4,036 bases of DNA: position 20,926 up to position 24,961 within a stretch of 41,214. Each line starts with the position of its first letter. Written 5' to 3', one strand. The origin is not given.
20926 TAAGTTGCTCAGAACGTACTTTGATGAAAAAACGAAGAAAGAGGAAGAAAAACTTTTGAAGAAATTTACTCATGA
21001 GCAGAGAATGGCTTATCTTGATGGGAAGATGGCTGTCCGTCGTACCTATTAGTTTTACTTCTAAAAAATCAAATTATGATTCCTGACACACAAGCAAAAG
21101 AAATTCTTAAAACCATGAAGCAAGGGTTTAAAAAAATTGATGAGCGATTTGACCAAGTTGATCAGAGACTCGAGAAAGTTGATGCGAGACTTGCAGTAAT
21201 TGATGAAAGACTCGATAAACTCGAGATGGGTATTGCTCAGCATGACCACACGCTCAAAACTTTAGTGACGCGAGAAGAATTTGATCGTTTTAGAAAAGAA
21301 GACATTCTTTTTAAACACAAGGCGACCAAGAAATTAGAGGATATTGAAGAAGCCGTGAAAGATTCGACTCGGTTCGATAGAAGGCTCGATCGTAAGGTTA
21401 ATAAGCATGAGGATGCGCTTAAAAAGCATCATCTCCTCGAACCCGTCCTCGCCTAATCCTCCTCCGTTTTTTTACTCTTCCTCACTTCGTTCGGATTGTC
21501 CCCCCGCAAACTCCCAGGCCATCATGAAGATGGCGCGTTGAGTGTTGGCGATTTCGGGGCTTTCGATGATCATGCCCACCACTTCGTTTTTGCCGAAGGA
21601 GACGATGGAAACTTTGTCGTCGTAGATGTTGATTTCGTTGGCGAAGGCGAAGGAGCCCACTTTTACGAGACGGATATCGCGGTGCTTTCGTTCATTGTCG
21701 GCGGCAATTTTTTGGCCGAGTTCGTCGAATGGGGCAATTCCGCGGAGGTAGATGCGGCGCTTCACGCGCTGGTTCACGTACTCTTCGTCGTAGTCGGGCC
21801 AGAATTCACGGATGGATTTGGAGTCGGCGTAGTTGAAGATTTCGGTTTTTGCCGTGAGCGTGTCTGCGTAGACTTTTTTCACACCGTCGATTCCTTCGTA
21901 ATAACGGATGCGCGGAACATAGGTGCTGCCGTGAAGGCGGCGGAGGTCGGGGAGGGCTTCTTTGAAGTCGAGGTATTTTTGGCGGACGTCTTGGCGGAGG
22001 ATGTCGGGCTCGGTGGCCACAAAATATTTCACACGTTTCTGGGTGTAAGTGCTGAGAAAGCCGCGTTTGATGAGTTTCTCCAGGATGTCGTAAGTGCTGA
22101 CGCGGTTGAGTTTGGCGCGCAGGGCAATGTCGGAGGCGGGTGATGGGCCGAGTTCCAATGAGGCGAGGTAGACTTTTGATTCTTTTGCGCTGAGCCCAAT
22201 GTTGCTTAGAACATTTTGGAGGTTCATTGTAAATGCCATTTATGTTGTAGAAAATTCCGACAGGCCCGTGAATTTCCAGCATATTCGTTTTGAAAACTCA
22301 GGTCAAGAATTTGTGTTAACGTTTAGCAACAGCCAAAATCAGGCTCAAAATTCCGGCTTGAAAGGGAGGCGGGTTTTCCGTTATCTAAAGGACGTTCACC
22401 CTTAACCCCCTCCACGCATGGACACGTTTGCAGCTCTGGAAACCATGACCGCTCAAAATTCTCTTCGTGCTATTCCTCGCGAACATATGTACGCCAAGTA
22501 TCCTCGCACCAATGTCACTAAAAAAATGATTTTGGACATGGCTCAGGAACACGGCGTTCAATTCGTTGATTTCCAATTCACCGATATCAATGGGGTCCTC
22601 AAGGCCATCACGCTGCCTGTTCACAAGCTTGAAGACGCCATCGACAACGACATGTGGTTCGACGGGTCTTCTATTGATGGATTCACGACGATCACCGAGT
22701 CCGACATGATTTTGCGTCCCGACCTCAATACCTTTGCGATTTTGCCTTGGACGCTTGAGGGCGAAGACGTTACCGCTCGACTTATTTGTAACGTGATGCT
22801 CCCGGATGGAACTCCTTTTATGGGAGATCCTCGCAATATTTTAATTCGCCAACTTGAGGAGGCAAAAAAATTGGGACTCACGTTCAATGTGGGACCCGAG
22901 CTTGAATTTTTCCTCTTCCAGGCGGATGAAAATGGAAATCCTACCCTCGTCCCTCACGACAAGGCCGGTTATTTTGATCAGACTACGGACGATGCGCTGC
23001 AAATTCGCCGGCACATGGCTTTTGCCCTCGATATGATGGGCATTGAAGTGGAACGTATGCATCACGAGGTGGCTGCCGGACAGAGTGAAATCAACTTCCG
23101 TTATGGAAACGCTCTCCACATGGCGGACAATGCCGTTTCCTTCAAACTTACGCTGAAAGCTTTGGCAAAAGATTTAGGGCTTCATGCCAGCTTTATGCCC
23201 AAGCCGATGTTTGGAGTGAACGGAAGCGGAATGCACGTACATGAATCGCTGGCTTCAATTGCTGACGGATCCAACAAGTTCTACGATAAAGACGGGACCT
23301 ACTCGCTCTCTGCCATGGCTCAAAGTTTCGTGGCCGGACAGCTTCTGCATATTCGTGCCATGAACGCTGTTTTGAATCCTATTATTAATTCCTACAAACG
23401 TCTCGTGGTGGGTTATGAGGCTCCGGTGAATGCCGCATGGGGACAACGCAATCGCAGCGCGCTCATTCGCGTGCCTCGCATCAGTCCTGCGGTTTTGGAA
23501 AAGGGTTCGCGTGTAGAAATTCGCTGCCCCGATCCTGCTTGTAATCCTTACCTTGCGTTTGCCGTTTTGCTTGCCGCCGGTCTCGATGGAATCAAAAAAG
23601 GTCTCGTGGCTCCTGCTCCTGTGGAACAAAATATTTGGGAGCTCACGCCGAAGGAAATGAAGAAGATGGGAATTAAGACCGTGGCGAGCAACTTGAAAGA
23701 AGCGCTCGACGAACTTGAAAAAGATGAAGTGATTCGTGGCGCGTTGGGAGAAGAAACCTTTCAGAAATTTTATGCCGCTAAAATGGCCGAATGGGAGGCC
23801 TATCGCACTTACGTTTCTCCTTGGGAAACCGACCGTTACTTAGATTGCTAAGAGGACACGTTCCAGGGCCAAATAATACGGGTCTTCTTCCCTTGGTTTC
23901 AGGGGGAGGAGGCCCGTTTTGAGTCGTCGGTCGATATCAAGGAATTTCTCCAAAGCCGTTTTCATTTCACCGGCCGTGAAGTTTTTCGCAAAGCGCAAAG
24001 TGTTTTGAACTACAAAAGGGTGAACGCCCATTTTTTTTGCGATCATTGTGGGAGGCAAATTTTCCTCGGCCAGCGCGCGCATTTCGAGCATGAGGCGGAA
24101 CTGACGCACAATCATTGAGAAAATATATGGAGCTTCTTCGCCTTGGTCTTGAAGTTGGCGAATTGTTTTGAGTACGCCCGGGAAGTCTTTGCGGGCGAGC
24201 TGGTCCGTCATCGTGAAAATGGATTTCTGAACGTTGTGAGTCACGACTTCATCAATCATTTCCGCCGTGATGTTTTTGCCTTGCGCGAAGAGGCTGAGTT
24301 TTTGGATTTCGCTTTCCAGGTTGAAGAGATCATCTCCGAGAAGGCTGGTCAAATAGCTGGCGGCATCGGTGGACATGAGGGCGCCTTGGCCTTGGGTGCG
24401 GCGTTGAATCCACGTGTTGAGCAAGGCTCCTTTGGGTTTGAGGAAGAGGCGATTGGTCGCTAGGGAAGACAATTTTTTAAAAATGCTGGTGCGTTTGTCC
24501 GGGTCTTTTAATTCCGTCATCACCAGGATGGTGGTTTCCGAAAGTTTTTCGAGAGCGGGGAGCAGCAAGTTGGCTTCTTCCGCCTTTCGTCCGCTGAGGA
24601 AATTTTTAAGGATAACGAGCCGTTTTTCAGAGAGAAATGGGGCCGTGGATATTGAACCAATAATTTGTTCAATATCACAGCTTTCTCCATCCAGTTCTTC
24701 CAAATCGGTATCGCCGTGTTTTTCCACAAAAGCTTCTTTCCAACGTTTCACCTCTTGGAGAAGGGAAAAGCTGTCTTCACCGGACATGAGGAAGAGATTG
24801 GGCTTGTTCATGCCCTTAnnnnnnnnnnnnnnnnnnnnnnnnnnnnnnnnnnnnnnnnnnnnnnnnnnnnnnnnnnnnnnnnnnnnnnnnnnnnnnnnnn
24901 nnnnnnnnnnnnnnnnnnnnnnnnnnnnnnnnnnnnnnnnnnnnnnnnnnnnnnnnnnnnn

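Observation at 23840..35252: Tightly coupled cassette: orphan 1736-aa giant protein, 50-aa lipoprotein, secreted 1685-aa Cys-rich giant protein, then holA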

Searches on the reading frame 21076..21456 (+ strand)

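Call 12: search_protein_families(library=pfam, proteins=[window:21076-21456:+], max_evalue=0.01)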
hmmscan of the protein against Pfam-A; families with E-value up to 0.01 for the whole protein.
window:21076-21456:+ (126 aa): 6 families
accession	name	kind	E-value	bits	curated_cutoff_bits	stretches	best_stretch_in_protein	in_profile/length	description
PF10779.14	XhlA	-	0.00023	21.7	34.7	0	8-50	3-45/67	Haemolysin XhlA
PF01519.22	DUF16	-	0.0004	21.2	40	0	6-50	60-103/104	Protein of unknown function DUF16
PF02601.20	Exonuc_VII_L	-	0.0014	18.6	35.9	1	6-117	152-261/315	Exonuclease VII, large subunit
PF13874.11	Nup54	-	0.0036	17.8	30.5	0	16-93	29-98/140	Nucleoporin complex subunit 54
PF22281.1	DUF6959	-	0.0052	17.4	27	0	88-123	52-87/88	Family of unknown function (DUF6959)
PF20667.3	Sec10_N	-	0.0069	16.9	27.4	0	9-50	42-83/118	Exocyst complex component Sec10, N-terminal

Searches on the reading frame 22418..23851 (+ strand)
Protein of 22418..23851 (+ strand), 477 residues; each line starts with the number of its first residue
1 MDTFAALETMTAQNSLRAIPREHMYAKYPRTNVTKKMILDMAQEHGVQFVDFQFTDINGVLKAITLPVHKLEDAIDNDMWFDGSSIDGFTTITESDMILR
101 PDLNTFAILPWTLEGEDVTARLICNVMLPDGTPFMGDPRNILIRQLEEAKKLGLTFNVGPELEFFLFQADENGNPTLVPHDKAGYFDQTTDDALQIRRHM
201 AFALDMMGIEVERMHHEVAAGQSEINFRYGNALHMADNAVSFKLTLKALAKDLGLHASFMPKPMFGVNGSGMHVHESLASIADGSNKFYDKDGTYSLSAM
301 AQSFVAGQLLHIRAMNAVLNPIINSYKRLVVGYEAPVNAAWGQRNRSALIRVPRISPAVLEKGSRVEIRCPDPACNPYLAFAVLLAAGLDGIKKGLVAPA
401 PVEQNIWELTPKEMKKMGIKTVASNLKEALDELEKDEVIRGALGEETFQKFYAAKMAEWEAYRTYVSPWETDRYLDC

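Call 12: search_protein_families(library=pfam, proteins=[window:22418-23851:+], max_evalue=0.01)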
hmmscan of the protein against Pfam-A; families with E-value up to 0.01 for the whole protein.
window:22418-23851:+ (477 aa): 2 families
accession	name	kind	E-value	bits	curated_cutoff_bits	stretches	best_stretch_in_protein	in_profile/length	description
PF00120.29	Gln-synt_C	-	4.3e-127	424.4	24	1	136-474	2-344/344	Glutamine synthetase, catalytic domain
PF03951.24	Gln-synt_N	-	1.9e-30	104.7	33.4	1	47-129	2-82/82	Glutamine synthetase, beta-Grasp domain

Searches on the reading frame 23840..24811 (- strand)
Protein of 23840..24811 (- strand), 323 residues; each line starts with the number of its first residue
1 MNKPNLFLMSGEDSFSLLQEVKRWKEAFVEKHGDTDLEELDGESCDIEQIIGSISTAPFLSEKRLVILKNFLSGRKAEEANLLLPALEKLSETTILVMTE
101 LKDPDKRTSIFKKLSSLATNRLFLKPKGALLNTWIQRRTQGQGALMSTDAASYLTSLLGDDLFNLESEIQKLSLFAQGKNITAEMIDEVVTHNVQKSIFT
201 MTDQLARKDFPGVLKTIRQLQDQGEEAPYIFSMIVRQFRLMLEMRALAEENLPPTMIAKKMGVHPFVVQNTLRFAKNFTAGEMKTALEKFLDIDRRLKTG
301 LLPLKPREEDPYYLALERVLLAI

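Call 7: search_protein_families(library=pfam, proteins=[window:23840-24811:-], max_evalue=1)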
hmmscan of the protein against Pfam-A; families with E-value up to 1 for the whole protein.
window:23840-24811:- (323 aa): 3 families
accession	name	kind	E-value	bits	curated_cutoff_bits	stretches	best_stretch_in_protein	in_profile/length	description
PF21694.2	DNA_pol3_delta_C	-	2e-26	92.8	27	1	196-301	2-107/121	DNA polymerase III delta subunit, C-terminal domain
PF06144.19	DNA_pol3_delta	-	1e-12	48.6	21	1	8-119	2-119/124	DNA polymerase III, delta subunit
PF04091.18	Sec15_C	-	0.095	12.4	28.3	1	134-195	209-270/348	Exocyst complex subunit Sec15 C-terminal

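Call 8: search_protein_families(library=ncbifam, proteins=[window:23840-24811:-], max_evalue=1)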
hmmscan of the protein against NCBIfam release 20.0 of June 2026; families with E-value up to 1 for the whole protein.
window:23840-24811:- (323 aa): 10 families
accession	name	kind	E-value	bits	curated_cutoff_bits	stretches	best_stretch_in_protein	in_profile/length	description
TIGR01128.2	holA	equivalog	3.5e-74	250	80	1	7-302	2-303/316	DNA polymerase III subunit delta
NF004165.0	PRK05629.1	equivalog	8.7e-10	38.2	301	1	39-298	43-297/319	DNA polymerase III subunit delta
NF006302.0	PRK08487.1-5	equivalog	4.3e-06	26.6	296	1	4-236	15-238/323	DNA polymerase III subunit delta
NF004570.0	PRK05907.1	equivalog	0.00012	21.4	480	1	135-250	149-264/316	hypothetical protein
NF005134.0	PRK06585.1-1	equivalog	0.0011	18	478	1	135-238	142-246/326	DNA polymerase III subunit delta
TIGR02397.1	dnaX_nterm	equivalog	0.0013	18.1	250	1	169-250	219-299/355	DNA polymerase III subunit gamma/tau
NF011510.0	PRK14948.1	equivalog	0.0093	14.7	593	1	166-242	222-296/640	DNA polymerase III subunit gamma/tau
NF004046.1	PRK05563.1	equivalog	0.0096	14.9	400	1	176-247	227-297/567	DNA polymerase III subunit gamma/tau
NF011514.0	PRK14953.1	equivalog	0.016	14.2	536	1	78-250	134-301/488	DNA polymerase III subunits gamma and tau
NF011520.0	PRK14959.1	equivalog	0.04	12.4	798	1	179-303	230-348/624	DNA polymerase III subunits gamma and tau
